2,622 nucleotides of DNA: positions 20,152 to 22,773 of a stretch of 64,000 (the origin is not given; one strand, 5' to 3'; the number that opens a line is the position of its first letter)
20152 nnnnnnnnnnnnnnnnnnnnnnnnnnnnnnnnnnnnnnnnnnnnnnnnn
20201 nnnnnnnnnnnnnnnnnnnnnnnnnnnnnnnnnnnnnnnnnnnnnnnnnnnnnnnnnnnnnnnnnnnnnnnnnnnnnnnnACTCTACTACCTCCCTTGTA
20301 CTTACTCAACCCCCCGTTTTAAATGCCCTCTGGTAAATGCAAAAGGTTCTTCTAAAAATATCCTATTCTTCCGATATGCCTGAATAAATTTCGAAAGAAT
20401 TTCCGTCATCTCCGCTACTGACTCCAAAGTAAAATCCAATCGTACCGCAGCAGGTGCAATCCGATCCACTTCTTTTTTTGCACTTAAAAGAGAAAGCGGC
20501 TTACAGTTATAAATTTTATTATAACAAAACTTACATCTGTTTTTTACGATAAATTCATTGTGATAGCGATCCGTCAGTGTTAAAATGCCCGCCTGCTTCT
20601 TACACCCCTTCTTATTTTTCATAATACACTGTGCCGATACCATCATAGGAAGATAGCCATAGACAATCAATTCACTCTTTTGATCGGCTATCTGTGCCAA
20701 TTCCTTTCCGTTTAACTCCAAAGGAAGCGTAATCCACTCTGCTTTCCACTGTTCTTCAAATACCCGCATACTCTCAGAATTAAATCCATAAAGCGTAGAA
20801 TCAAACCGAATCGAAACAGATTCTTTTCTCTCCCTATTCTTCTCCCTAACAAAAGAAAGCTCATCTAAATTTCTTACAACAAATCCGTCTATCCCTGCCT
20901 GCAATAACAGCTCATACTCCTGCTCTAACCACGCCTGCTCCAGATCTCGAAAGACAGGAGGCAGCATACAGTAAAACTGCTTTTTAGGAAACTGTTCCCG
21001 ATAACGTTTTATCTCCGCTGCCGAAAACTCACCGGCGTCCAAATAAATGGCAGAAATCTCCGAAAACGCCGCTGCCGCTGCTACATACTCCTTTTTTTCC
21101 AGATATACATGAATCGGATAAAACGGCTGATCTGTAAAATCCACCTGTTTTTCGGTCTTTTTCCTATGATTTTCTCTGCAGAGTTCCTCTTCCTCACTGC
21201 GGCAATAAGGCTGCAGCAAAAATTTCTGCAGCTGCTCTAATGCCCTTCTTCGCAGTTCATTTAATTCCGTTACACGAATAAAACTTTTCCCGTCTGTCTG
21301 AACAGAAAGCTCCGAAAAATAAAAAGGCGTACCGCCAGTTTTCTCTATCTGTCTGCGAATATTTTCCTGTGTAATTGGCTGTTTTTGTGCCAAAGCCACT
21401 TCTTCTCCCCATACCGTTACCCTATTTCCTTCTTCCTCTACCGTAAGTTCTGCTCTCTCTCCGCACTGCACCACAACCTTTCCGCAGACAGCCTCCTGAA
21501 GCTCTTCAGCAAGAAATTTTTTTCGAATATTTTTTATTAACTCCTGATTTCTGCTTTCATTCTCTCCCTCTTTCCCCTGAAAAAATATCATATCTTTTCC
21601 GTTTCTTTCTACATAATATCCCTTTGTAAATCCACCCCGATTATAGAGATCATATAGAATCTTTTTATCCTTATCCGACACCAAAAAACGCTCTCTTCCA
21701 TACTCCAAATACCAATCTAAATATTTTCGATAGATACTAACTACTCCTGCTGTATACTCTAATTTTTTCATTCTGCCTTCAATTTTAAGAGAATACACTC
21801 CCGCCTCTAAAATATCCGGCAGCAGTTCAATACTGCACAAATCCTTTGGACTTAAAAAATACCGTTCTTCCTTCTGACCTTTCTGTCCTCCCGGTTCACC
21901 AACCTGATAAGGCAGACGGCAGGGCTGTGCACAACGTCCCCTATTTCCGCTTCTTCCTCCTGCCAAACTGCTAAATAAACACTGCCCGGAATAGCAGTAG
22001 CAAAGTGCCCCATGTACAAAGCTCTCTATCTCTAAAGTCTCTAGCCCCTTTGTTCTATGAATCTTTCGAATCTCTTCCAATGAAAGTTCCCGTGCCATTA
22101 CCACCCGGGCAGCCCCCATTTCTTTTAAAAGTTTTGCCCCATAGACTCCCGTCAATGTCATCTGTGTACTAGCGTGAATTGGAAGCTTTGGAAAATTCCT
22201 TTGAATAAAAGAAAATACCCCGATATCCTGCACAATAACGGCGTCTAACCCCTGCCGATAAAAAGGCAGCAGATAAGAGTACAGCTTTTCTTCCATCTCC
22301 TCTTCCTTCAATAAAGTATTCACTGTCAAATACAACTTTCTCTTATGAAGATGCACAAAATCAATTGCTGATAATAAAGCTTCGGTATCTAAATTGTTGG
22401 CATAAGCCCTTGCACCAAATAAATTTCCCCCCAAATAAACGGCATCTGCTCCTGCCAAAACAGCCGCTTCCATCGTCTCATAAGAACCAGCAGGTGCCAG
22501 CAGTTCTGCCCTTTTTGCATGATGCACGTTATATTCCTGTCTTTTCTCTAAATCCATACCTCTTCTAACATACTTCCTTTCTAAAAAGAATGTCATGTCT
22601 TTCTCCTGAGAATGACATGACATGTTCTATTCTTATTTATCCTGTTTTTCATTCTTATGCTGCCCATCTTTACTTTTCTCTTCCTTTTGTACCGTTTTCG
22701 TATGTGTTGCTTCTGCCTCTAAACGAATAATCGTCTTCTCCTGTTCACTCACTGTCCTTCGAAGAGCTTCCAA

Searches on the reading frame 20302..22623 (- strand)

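Call 51: search_protein_families(library=pfam, proteins=[window:20302-22623:-], max_evalue=0.00001)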
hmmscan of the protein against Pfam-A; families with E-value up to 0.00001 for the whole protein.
window:20302-22623:- (773 aa): 2 families
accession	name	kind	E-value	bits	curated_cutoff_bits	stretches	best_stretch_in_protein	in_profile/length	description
PF01136.24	Peptidase_U32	-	4.6e-87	291.6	22.4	1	112-342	2-232/233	Peptidase family U32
PF12392.13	DUF3656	-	1.8e-23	83.8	22.1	1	357-467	4-106/109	Collagenase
